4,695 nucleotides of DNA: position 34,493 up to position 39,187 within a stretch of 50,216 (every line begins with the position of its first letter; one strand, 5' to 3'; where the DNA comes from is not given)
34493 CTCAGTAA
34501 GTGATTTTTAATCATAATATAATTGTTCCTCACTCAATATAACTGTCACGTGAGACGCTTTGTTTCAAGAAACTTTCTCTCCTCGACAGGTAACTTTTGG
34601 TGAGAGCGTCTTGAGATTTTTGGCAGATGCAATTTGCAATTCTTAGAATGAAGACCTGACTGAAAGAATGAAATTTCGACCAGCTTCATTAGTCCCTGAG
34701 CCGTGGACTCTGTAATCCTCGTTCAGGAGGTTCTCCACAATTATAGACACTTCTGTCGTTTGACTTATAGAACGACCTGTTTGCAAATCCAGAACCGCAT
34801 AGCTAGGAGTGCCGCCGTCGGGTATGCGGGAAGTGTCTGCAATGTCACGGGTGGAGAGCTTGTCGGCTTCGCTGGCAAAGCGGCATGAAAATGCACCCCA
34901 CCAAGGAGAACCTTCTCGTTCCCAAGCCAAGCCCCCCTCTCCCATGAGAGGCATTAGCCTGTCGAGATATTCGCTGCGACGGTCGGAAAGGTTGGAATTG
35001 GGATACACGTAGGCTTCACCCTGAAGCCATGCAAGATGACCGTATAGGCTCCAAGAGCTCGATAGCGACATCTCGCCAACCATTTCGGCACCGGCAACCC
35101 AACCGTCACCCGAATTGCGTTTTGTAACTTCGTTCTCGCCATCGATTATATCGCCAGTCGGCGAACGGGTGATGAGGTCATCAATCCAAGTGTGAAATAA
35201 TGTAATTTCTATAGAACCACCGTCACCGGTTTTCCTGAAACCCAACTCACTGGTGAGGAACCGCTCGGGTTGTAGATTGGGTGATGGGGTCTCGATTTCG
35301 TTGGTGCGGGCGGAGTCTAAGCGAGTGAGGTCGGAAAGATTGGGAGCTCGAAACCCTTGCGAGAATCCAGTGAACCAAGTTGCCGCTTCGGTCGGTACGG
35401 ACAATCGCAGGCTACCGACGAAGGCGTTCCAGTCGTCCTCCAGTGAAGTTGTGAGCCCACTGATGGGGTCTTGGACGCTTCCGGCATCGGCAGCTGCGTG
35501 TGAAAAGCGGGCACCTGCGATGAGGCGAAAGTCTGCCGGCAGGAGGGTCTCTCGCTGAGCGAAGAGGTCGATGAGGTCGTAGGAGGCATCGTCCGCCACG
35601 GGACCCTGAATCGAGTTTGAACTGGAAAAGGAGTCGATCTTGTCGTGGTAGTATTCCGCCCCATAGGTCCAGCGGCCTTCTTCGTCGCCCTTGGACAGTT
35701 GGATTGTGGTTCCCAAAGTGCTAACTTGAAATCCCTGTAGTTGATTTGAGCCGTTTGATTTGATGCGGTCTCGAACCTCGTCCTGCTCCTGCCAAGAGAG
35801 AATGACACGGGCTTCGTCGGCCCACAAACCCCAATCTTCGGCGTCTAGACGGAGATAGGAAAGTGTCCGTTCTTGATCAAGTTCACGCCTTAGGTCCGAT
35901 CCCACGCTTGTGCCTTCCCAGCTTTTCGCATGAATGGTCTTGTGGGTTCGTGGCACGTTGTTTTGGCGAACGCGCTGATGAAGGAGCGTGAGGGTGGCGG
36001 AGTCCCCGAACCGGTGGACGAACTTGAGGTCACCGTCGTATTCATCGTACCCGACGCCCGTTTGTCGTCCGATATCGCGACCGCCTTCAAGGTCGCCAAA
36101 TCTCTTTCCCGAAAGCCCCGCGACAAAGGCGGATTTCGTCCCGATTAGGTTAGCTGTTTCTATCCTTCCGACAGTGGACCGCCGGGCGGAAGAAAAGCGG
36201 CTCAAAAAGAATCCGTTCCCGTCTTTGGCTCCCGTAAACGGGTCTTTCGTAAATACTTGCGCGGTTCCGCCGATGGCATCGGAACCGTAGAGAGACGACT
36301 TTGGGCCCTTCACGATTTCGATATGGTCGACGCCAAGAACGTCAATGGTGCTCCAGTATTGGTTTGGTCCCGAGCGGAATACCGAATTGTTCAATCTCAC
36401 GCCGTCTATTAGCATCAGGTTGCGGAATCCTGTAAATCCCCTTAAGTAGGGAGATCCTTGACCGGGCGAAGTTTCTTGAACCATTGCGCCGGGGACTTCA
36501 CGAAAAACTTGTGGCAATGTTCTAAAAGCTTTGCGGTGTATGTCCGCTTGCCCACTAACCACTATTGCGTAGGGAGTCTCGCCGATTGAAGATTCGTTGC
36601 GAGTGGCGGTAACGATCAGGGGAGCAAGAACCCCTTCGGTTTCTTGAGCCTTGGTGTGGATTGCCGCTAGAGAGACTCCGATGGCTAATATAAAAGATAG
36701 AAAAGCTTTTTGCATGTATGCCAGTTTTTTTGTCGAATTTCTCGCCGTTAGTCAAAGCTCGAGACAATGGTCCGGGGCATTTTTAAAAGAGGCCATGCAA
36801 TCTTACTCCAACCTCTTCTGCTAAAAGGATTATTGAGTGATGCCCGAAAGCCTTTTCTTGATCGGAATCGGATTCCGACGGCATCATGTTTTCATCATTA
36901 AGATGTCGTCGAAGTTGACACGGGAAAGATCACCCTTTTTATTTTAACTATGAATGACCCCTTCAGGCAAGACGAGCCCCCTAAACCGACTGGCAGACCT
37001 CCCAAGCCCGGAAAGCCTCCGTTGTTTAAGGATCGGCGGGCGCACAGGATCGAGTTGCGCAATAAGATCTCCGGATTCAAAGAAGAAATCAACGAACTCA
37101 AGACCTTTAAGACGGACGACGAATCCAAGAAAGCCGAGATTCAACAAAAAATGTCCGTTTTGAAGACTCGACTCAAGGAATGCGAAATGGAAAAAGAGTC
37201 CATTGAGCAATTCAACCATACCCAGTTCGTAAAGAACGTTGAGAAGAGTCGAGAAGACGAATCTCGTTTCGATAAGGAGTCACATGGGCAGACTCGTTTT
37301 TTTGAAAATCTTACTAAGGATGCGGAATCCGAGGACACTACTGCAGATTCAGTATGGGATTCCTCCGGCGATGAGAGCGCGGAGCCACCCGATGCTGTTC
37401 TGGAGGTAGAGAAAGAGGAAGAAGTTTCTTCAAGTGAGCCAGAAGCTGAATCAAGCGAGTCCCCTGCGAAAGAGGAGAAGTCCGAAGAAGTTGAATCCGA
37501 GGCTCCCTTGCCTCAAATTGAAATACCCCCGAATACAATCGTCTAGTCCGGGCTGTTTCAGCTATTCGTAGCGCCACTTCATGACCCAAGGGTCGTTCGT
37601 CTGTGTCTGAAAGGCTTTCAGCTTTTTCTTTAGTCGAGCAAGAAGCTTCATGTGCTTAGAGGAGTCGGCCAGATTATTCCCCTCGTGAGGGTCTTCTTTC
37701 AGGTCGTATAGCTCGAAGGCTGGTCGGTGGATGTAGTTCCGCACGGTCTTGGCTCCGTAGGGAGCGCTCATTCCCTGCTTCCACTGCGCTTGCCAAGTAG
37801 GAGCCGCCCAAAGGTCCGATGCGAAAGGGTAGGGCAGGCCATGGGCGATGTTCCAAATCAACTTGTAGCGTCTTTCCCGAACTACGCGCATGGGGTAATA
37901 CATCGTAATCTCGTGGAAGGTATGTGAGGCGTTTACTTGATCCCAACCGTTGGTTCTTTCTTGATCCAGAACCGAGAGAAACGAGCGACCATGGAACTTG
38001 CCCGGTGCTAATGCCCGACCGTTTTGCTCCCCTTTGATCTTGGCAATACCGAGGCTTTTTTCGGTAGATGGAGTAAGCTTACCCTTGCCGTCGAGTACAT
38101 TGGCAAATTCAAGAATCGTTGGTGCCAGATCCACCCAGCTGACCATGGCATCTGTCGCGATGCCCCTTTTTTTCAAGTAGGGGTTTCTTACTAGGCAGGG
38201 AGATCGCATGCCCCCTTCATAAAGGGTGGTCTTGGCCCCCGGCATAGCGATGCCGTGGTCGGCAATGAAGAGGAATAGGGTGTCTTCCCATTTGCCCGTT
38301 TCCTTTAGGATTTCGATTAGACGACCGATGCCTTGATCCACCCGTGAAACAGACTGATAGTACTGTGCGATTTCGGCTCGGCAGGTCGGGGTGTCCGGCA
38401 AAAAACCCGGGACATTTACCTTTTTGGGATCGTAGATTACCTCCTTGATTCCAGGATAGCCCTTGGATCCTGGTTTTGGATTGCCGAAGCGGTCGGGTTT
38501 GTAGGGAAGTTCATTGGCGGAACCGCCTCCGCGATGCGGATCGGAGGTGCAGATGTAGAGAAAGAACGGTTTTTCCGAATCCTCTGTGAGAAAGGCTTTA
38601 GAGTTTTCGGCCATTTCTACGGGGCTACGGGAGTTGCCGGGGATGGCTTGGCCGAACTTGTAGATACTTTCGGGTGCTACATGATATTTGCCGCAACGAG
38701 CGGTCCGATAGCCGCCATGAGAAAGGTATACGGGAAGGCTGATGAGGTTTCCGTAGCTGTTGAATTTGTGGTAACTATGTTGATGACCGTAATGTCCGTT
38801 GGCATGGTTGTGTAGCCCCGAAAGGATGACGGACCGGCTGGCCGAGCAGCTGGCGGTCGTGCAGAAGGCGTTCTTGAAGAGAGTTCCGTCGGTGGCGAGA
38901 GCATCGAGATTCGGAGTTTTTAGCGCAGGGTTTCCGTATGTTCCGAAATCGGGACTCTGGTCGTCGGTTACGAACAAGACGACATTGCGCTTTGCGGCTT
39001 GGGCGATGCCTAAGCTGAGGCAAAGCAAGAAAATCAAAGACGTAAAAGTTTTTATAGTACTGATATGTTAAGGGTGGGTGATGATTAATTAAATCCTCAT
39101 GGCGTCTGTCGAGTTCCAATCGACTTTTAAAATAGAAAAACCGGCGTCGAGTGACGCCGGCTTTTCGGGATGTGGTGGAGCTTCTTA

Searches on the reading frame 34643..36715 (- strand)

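Call 12: search_protein_families(library=pfam, proteins=[window:34643-36715:-], max_evalue=0.001)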
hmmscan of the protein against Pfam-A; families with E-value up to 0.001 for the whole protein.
window:34643-36715:- (690 aa): 3 families
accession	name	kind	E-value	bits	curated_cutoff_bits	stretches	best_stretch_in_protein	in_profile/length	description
PF00593.30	TonB_dep_Rec_b-barrel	-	2.2e-31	110.6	27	1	265-662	43-435/436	TonB dependent receptor-like, beta-barrel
PF07715.20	Plug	-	1.8e-22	80.3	23.9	1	46-151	4-107/107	TonB-dependent Receptor Plug Domain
PF14905.12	OMP_b-brl_3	-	5.1e-05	22.9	27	1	428-564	155-293/408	Outer membrane protein beta-barrel family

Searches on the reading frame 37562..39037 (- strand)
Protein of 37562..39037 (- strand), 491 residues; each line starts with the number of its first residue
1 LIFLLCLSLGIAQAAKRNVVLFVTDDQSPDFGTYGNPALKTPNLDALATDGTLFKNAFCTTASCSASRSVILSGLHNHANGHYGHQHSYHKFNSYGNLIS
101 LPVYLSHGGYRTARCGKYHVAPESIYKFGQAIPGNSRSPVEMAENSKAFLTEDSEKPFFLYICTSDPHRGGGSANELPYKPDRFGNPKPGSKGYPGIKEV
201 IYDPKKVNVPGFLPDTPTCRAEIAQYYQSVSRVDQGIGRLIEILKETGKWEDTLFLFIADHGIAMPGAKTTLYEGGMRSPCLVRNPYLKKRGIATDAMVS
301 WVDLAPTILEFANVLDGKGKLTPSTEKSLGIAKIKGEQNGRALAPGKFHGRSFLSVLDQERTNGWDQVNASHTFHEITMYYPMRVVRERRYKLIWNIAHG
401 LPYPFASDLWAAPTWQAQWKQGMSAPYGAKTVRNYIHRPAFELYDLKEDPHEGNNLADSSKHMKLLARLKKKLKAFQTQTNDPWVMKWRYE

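Call 65: search_protein_families(library=pfam, proteins=[window:37562-39037:-], max_evalue=0.001)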
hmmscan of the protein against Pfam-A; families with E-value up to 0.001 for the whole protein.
window:37562-39037:- (491 aa): 4 families
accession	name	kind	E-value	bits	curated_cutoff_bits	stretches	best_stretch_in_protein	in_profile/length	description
PF00884.28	Sulfatase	-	7.6e-47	160.5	25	1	17-313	1-300/301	Sulfatase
PF16347.10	SGSH_C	-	4.2e-18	66.4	29.3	2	430-478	105-153/154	N-sulphoglucosamine sulphohydrolase, C-terminal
PF01663.27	Phosphodiest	-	1.5e-06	28.5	23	1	226-264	184-222/342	Type I phosphodiesterase / nucleotide pyrophosphatase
PF14707.11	Sulfatase_C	-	0.00081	20.4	30.9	0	420-478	33-94/127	C-terminal region of aryl-sulfatase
